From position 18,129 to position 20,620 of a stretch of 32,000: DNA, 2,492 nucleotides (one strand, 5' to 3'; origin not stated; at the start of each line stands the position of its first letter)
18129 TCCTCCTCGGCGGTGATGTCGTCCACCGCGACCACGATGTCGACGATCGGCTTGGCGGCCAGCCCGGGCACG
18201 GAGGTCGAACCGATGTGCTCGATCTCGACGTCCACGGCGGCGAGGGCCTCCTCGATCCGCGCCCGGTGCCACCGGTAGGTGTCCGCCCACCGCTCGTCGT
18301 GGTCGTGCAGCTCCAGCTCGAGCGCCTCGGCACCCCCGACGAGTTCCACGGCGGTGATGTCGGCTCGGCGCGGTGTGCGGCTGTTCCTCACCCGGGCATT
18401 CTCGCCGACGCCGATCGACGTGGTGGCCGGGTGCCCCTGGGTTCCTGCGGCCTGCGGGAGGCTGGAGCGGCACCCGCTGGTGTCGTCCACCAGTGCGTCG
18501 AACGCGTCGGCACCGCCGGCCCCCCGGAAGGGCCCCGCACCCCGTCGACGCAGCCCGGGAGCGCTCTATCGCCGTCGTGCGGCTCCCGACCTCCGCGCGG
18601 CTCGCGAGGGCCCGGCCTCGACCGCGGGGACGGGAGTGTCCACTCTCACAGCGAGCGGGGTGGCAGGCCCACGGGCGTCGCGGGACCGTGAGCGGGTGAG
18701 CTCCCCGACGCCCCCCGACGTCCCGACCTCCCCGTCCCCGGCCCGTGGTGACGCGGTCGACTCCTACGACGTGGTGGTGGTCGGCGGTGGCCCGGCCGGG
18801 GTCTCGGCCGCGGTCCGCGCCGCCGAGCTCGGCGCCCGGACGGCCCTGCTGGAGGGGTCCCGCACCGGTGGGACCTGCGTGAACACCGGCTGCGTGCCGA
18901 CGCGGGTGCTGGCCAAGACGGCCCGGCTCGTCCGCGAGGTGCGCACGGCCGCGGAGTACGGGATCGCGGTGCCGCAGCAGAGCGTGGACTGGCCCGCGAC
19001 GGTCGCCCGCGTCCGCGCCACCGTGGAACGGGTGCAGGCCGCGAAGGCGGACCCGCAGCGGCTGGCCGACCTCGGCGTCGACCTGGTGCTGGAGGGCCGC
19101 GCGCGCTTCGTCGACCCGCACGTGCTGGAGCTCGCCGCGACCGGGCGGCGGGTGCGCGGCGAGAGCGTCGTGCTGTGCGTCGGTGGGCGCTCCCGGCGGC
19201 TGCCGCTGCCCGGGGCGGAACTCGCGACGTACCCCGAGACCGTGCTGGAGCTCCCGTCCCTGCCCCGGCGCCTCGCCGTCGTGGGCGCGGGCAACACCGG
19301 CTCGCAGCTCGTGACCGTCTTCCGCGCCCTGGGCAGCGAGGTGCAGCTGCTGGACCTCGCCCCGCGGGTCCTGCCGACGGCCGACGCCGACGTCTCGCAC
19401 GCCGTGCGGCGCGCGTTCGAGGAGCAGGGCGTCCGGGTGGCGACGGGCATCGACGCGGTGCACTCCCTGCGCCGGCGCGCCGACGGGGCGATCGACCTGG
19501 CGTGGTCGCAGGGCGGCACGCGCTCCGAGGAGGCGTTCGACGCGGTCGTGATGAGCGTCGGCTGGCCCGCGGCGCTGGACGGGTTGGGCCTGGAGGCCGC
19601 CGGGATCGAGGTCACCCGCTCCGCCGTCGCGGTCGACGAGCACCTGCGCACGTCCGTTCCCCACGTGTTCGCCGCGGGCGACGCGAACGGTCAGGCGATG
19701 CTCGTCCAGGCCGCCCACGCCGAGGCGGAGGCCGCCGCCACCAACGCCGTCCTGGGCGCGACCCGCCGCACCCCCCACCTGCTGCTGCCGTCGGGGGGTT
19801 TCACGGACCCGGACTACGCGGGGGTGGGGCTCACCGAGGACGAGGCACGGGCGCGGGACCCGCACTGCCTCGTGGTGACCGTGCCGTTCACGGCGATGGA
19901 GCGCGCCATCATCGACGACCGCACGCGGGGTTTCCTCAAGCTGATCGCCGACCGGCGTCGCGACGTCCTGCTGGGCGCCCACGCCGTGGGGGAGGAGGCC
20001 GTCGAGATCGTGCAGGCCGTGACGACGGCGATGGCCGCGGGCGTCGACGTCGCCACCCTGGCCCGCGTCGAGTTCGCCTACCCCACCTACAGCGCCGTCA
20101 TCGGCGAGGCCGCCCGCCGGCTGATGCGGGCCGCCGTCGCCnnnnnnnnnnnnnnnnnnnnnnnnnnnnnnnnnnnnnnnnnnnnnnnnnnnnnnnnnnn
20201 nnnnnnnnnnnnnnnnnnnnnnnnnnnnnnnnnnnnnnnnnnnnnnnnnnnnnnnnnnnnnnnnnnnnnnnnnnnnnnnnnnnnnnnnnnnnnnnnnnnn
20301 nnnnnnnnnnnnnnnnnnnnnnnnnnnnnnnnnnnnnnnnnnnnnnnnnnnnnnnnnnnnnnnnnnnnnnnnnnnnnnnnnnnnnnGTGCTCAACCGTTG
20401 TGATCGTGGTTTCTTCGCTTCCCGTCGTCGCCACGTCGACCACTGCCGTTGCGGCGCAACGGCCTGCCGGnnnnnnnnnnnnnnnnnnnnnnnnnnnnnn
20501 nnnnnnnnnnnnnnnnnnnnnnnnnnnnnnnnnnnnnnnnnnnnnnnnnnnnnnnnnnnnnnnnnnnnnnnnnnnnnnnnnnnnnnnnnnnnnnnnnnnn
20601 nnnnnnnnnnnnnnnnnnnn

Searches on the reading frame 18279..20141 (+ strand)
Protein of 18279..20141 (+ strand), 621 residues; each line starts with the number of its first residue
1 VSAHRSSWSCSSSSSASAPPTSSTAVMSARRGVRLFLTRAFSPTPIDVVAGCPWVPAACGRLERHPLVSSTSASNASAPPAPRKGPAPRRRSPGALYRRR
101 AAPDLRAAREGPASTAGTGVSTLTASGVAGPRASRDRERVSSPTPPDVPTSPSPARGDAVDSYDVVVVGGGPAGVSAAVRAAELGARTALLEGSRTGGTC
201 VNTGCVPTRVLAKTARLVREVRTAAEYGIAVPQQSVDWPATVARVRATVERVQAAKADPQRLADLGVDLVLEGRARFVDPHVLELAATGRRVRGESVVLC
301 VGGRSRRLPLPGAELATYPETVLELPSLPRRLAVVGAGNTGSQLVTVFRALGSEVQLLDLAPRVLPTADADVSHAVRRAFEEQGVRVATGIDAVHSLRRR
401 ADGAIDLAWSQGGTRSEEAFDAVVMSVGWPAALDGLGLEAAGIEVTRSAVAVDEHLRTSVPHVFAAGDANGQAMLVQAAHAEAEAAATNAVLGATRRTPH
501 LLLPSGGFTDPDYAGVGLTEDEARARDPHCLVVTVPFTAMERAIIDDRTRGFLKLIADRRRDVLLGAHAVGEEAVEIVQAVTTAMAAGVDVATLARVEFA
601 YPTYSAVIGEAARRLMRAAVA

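Call 34: search_protein_families(library=pfam, proteins=[window:18279-20141:+], max_evalue=0.001)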
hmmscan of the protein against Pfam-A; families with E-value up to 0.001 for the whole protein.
window:18279-20141:+ (621 aa): 11 families
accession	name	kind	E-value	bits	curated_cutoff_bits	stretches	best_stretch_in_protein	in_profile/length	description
PF07992.20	Pyr_redox_2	-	1.8e-52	179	26.1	1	163-483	1-291/291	Pyridine nucleotide-disulphide oxidoreductase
PF02852.28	Pyr_redox_dim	-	1.4e-27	96.5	25.3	1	504-611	2-109/110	Pyridine nucleotide-disulphide oxidoreductase, dimerisation domain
PF00070.33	Pyr_redox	-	3e-15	56.9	22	1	331-392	1-62/82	Pyridine nucleotide-disulphide oxidoreductase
PF01134.28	GIDA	-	2.6e-09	37.1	22.1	1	164-224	1-59/391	Glucose inhibited division protein A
PF12831.13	FAD_oxidored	-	2.9e-09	37.2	27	1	164-227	1-70/416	FAD dependent oxidoreductase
PF03486.20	HI0933_like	-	6.9e-07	29.4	50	1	164-198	2-36/244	HI0933-like protein Rossmann domain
PF13738.12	Pyr_redox_3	-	6.1e-06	26.1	30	0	166-197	1-33/305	Pyridine nucleotide-disulphide oxidoreductase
PF01266.30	DAO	-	8.4e-06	26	27.9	1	164-221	1-67/353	FAD dependent oxidoreductase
PF00890.30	FAD_binding_2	-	2.8e-05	23.9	20.4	1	164-205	1-43/414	FAD binding domain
PF13450.12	NAD_binding_8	-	0.0002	22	21.9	0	167-200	1-35/68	NAD(P)-binding Rossmann-like domain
PF01262.27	AlaDh_PNT_C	-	0.00066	19.6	23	0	160-194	26-60/214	Alanine dehydrogenase/PNT, C-terminal domain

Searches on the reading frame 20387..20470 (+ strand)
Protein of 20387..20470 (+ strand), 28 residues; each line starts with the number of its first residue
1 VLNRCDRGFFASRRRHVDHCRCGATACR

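Call 22: search_protein_families(library=ncbifam, proteins=[window:20387-20470:+], max_evalue=10)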
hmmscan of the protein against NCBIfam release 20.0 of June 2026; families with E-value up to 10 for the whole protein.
seq(28 aa): 0 families

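Call 23: search_protein_families(library=pfam, proteins=[window:20387-20470:+], max_evalue=10)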
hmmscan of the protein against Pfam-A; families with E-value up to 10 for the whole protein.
seq(28 aa): 0 families

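Call 30: list_cluster_members(proteins=[window:20387-20470:+, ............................, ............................])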
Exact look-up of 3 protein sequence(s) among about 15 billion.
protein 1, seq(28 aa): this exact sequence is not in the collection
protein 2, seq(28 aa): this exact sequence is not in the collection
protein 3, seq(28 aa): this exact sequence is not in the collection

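Call 63: find_related_loci(query=A3, collection=metagenome_contigs, flank=4000)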
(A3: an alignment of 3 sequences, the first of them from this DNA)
Query A3 (28 aa) in metagenome_contigs; peptide patterns used: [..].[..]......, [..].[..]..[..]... (x = any residue, [..] = any of these).
132 stretches matched a pattern; 1 encode a relative of the query (tblastn E <= 1e-3); 1 distinct loci.
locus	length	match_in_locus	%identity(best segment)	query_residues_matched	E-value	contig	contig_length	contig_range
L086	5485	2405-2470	64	5-26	4e-6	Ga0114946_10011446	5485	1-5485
